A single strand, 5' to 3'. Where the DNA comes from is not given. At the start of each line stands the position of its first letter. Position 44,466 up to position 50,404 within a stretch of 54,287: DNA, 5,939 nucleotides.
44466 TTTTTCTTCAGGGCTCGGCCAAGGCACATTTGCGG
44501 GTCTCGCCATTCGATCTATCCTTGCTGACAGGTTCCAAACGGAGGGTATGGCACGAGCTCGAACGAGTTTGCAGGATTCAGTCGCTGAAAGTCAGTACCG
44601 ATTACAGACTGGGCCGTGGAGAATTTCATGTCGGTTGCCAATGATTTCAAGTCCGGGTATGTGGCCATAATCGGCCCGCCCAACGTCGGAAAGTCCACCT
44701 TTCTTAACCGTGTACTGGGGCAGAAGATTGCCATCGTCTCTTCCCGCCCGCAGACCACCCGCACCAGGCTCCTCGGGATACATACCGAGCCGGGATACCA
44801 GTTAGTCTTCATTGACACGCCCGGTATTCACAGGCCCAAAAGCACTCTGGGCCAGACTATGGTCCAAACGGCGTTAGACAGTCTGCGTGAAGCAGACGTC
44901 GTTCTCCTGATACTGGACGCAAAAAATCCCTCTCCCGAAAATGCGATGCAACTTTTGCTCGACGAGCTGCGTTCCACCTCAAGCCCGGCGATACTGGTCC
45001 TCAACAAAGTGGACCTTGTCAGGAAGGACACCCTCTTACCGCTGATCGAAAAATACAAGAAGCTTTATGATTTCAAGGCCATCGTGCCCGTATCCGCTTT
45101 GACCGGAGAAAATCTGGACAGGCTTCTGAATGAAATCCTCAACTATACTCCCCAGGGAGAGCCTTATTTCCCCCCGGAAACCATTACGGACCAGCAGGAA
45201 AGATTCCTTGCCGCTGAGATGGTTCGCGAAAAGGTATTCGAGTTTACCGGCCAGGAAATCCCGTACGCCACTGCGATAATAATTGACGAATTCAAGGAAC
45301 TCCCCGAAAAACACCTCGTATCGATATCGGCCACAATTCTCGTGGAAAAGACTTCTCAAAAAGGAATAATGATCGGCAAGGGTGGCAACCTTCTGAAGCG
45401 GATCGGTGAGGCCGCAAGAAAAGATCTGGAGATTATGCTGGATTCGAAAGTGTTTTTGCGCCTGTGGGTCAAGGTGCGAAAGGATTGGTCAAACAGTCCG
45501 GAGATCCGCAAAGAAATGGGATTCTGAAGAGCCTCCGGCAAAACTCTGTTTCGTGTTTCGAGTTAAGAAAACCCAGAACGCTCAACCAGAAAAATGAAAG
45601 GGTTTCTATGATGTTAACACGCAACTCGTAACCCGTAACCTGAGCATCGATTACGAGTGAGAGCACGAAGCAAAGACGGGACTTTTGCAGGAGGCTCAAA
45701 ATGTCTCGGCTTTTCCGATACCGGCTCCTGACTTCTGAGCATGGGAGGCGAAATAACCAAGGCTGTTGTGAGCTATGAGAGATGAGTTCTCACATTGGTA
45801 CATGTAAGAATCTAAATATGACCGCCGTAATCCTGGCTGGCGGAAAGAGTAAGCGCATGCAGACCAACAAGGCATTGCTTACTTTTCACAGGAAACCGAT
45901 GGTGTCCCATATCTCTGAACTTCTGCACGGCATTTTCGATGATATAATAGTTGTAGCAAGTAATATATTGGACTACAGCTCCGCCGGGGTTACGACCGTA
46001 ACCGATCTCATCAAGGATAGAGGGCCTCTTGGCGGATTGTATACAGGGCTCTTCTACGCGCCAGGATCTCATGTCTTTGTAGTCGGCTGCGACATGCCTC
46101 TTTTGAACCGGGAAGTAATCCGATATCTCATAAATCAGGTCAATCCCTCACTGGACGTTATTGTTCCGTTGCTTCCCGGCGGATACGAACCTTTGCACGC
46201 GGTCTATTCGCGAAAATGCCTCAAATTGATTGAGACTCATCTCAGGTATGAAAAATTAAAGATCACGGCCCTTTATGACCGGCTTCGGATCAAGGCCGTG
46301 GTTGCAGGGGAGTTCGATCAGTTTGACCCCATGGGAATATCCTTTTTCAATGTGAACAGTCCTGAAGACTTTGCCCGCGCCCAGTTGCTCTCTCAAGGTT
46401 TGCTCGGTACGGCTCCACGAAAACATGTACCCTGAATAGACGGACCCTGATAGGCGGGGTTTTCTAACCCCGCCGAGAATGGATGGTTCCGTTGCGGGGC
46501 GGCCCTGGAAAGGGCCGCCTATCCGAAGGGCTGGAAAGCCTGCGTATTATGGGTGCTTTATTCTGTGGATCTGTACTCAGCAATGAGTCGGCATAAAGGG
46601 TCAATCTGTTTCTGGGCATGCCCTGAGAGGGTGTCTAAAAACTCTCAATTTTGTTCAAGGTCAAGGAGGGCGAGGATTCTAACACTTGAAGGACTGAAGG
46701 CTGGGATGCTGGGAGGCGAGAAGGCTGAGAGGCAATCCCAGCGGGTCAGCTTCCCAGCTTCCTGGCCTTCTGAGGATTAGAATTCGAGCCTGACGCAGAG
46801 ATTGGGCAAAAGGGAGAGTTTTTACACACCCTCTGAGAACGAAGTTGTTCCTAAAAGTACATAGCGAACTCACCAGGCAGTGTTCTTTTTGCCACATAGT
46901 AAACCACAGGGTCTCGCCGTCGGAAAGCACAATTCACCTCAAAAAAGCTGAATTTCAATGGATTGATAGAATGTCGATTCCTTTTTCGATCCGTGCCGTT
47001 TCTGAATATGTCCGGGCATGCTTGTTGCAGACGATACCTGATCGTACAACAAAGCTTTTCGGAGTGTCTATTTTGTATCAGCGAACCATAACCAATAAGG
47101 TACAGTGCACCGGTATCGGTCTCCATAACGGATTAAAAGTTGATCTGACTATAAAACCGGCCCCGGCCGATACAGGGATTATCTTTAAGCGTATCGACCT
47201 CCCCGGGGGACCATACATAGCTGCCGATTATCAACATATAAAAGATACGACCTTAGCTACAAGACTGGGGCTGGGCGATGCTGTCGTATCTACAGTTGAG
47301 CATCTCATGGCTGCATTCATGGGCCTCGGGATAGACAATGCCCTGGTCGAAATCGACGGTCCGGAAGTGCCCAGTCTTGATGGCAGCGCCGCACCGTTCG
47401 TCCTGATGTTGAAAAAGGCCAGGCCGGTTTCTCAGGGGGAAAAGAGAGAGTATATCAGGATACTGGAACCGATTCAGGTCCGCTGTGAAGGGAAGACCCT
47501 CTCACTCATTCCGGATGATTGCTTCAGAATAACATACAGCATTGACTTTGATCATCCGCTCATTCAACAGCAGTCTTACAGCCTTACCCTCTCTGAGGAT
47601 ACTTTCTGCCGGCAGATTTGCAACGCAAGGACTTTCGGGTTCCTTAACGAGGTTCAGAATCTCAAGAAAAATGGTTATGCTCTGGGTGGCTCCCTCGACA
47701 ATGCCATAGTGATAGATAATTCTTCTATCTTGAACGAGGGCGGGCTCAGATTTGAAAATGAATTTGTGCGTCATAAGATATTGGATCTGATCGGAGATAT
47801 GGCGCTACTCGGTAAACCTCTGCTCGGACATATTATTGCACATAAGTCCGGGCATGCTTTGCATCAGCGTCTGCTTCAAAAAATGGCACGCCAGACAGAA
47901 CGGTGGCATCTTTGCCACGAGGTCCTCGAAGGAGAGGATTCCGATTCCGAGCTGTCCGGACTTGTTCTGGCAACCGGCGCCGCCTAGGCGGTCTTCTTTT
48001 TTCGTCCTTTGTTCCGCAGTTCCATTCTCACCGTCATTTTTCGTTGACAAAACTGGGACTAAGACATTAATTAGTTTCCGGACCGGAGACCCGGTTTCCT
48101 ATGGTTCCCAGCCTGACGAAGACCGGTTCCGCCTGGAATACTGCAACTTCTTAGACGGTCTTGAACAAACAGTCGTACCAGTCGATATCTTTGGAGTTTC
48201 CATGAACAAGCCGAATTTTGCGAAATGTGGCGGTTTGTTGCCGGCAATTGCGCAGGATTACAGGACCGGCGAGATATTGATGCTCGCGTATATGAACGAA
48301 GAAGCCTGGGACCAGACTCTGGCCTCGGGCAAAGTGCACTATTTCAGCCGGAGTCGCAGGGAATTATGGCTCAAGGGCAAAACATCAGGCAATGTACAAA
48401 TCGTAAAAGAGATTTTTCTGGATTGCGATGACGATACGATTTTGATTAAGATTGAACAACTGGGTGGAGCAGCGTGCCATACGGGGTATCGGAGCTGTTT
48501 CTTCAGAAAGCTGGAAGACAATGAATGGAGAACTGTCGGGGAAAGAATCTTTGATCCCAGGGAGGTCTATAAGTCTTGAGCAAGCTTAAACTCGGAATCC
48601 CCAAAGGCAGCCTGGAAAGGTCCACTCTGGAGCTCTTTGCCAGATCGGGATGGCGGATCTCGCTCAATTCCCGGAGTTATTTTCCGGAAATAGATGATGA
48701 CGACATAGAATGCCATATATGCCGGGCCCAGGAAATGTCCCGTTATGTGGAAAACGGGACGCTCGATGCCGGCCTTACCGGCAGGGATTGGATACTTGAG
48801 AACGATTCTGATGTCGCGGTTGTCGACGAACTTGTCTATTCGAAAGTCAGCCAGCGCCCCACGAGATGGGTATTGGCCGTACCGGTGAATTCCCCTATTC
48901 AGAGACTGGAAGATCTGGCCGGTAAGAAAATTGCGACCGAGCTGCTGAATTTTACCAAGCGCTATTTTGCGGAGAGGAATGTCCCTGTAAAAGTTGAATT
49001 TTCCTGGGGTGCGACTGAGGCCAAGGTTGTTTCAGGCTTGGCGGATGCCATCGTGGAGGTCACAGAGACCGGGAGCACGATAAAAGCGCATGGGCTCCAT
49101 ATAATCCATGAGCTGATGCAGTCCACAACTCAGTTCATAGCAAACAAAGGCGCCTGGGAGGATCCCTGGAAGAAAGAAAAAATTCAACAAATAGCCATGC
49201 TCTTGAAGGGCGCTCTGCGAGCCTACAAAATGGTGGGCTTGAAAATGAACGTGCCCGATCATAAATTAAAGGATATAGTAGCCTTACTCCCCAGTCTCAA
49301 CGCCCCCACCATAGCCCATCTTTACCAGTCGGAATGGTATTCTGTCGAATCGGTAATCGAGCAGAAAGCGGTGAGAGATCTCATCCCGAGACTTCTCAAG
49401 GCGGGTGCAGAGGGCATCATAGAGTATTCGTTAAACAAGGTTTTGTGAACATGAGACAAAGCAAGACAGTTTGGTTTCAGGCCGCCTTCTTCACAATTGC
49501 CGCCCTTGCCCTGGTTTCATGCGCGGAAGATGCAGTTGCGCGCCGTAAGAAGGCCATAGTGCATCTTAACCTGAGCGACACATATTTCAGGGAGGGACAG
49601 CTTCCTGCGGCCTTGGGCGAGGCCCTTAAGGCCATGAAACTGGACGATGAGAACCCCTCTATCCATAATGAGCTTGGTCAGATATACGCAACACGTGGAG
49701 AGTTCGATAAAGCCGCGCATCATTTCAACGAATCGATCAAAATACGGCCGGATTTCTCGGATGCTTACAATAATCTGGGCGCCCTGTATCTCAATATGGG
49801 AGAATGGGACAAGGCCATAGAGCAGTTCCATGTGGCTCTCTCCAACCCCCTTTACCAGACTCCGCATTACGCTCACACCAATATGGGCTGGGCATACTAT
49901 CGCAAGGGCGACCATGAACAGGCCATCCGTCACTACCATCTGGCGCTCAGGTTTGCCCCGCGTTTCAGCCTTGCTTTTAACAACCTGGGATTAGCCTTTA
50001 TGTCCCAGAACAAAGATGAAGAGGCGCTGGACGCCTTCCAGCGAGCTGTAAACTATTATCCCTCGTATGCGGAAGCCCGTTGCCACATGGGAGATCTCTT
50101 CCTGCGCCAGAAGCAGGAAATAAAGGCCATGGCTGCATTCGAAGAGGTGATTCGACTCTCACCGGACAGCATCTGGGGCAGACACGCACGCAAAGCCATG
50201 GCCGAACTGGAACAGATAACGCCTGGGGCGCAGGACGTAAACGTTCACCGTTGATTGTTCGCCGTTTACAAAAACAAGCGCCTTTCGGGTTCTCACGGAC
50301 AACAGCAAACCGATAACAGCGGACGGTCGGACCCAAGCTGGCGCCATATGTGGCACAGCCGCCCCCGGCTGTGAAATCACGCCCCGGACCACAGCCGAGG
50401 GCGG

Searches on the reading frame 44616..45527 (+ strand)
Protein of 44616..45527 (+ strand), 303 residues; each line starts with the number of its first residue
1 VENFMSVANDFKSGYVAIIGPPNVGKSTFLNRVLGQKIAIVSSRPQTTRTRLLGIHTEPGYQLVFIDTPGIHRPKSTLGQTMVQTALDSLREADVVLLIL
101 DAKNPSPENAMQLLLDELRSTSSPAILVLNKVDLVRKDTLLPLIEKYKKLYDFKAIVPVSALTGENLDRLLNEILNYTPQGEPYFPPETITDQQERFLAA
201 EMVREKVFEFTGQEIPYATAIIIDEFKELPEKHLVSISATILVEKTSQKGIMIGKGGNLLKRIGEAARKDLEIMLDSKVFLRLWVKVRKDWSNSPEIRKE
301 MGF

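Call 15: find_homologous_proteins(query=window:44616-45527:+, max_evalue=1e-40)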
Query window:44616-45527:+ (303 aa): 7921 proteins with E <= 1e-40 among 8000 candidates; the best 120 are listed.
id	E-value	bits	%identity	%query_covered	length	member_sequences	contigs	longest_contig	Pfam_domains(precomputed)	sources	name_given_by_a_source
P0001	1.1e-190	650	100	99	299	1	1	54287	PF02492.26,PF07650.24,PF01926.30,PF00350.30,PF02421.25,PF00009.34,PF03193.23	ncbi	ncbi:MAG: GTPase Era [Pseudomonadota bacterium]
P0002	2.7e-164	563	84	99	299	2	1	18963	PF02492.26,PF07650.24,PF01926.30,PF00350.30,PF02421.25,PF00009.34,PF03193.23,PF10662.16,PF16897.11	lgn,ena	-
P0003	4.5e-124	431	65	97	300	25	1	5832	PF07650.24,PF01926.30,PF00350.30,PF02421.25,PF00009.34,PF03193.23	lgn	-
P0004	6.8e-123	427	66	97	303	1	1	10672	PF07650.24,PF01926.30,PF00350.30,PF02421.25,PF00009.34,PF03193.23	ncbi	-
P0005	9.7e-123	427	65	97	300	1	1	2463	PF07650.24,PF01926.30,PF00350.30,PF02421.25,PF00009.34,PF03193.23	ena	-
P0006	1.1e-122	427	65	97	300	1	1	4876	PF07650.24,PF01926.30,PF00350.30,PF02421.25,PF00009.34,PF03193.23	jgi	-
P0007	1.5e-122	426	65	97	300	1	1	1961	PF07650.24,PF01926.30,PF00350.30,PF02421.25,PF00009.34,PF03193.23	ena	-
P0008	1.6e-122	426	65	97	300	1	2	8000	PF07650.24,PF01926.30,PF00350.30,PF02421.25,PF00009.34,PF03193.23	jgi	-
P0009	1.9e-122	426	65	97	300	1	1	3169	PF07650.24,PF01926.30,PF00350.30,PF02421.25,PF00009.34,PF03193.23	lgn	-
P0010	2.6e-122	425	65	97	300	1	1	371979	PF07650.24,PF01926.30,PF00350.30,PF02421.25,PF00009.34,PF03193.23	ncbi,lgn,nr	ncbi:MAG: GTPase Era [Desulfovibrionales bacterium]|nr:GTPase Era [Desulfovibrionales bacterium]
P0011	4.7e-122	425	65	97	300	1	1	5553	PF07650.24,PF01926.30,PF00350.30,PF02421.25,PF00009.34,PF03193.23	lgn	-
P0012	4.9e-122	425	65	97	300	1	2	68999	PF07650.24,PF01926.30,PF00350.30,PF02421.25,PF00009.34,PF03193.23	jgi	-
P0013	7.3e-122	424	64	97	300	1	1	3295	PF07650.24,PF01926.30,PF00350.30,PF02421.25,PF00009.34,PF03193.23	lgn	-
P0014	3.2e-121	422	64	97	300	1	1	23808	PF07650.24,PF01926.30,PF00350.30,PF02421.25,PF00009.34,PF03193.23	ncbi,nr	ncbi:MAG: GTPase Era [Thermodesulfobacteriota bacterium]|nr:GTPase Era [Thermodesulfobacteriota bact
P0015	4.6e-121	421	65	97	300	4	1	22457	PF07650.24,PF01926.30,PF00350.30,PF02421.25,PF00009.34,PF03193.23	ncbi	ncbi:MAG: GTPase Era [Thermodesulfobacteriota bacterium]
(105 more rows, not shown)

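Call 17: find_encoding_contigs(protein=P0002, flank=10000, max_places=6)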
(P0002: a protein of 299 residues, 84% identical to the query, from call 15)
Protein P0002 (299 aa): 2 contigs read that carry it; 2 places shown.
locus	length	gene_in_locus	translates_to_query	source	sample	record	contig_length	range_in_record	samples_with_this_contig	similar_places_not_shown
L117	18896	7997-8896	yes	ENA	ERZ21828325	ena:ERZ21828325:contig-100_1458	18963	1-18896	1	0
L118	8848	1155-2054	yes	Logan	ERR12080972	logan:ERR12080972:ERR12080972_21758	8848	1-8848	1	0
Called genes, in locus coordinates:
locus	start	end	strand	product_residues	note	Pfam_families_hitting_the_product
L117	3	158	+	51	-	?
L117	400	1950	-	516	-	PF00590:TP_methylase, PF02602:HEM4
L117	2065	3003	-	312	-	PF01379:Porphobil_deam, PF03900:Porphobil_deamC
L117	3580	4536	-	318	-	-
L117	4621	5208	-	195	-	PF13580:SIS_2, PF01380:SIS (weak)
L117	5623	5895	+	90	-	PF00216:Bac_DNA_binding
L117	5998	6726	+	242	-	PF22935:RM44_endonuclase (weak), PF14622:Ribonucleas_3_3, PF00636:Ribonuclease_3, PF00035:dsrm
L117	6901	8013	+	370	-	PF04055:Radical_SAM, PF16199:Radical_SAM_C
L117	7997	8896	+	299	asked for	PF00009:GTP_EFTU, PF02421:FeoB_N, PF03193:RsgA_GTPase (faint), PF10662:PduV-EutP (faint), PF00350:Dynamin_N (faint), PF01926:MMR_HSR1, PF02492:cobW (weak), PF07650:KH_2, +1 more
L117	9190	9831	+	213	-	PF12804:NTP_transf_3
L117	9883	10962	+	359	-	PF03331:LpxC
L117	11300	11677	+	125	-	PF01502:PRA-CH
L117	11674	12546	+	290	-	PF01634:HisG, PF08029:HisG_C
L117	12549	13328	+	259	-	-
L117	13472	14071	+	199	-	PF03193:RsgA_GTPase (faint), PF01926:MMR_HSR1, PF02421:FeoB_N, PF04548:AIG1 (weak), PF00350:Dynamin_N (faint)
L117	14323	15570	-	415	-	PF13000:Acatn, PF07690:MFS_1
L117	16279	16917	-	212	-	-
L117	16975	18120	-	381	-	PF01817:CM_2, PF00800:PDT, PF01842:ACT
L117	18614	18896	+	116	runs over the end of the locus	?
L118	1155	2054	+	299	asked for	PF00009:GTP_EFTU, PF02421:FeoB_N, PF03193:RsgA_GTPase (faint), PF10662:PduV-EutP (faint), PF00350:Dynamin_N (faint), PF01926:MMR_HSR1, PF02492:cobW (weak), PF07650:KH_2, +1 more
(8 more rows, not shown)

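Call 18: find_encoding_contigs(protein=P0001, flank=10000, max_places=6)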
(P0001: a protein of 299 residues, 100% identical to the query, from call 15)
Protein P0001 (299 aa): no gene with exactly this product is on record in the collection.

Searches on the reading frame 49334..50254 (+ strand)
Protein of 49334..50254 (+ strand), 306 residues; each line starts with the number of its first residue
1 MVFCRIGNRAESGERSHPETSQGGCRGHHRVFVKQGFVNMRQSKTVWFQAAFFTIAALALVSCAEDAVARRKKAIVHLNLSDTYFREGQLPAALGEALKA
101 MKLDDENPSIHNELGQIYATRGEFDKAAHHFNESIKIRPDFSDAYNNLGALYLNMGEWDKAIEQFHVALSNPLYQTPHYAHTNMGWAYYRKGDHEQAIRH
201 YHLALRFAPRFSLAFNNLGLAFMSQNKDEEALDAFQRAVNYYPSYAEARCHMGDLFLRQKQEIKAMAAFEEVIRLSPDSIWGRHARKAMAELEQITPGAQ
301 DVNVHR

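Call 41: search_protein_families(library=pfam, proteins=[window:49334-50254:+], max_evalue=0.01)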
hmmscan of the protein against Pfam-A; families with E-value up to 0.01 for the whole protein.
window:49334-50254:+ (306 aa): 27 families (the best 25 are shown)
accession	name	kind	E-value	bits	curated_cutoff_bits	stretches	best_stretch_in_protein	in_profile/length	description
PF07719.23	TPR_2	-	3e-39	130.3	27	4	179-210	2-33/34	Tetratricopeptide repeat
PF00515.34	TPR_1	-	1.2e-38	129.8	27.8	4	179-211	2-34/34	Tetratricopeptide repeat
PF13414.12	TPR_11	-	3e-35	120.1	26.8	4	115-156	1-42/42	TPR repeat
PF13431.12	TPR_17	-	8.1e-26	88.5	24.4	2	131-163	2-34/34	Tetratricopeptide repeat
PF13181.12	TPR_8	-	2e-25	87.1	25.7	3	246-278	1-33/34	Tetratricopeptide repeat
PF13432.12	TPR_16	-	1.4e-21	77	32.7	3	183-239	2-58/65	Tetratricopeptide repeat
PF13424.12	TPR_12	-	1.7e-21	76.6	30.1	3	143-208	4-75/77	Tetratricopeptide repeat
PF13174.12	TPR_6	-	8.2e-19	67.3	26.3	1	218-244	6-32/33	Tetratricopeptide repeat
PF13428.12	TPR_14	-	1.2e-17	63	23.5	0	111-150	4-43/44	Tetratricopeptide repeat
PF13176.12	TPR_7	-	6.8e-17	60.5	27.9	1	180-206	1-29/36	Tetratricopeptide repeat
PF14559.12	TPR_19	-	7.3e-16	58.7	25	1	121-165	4-48/68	Tetratricopeptide repeat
PF13374.12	TPR_10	-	2.5e-13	50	27.5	1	143-169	3-29/42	Tetratricopeptide repeat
PF07721.20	TPR_4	-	3e-08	34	27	0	179-200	2-23/26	Tetratricopeptide repeat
PF13371.12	TPR_9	-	4.1e-08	33.5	35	0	114-167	1-54/73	Tetratricopeptide repeat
PF23914.1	TPR_CcmH_CycH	-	5.6e-08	33.2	42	0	218-268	56-109/158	Cytochrome c-type biogenesis protein H TPR domain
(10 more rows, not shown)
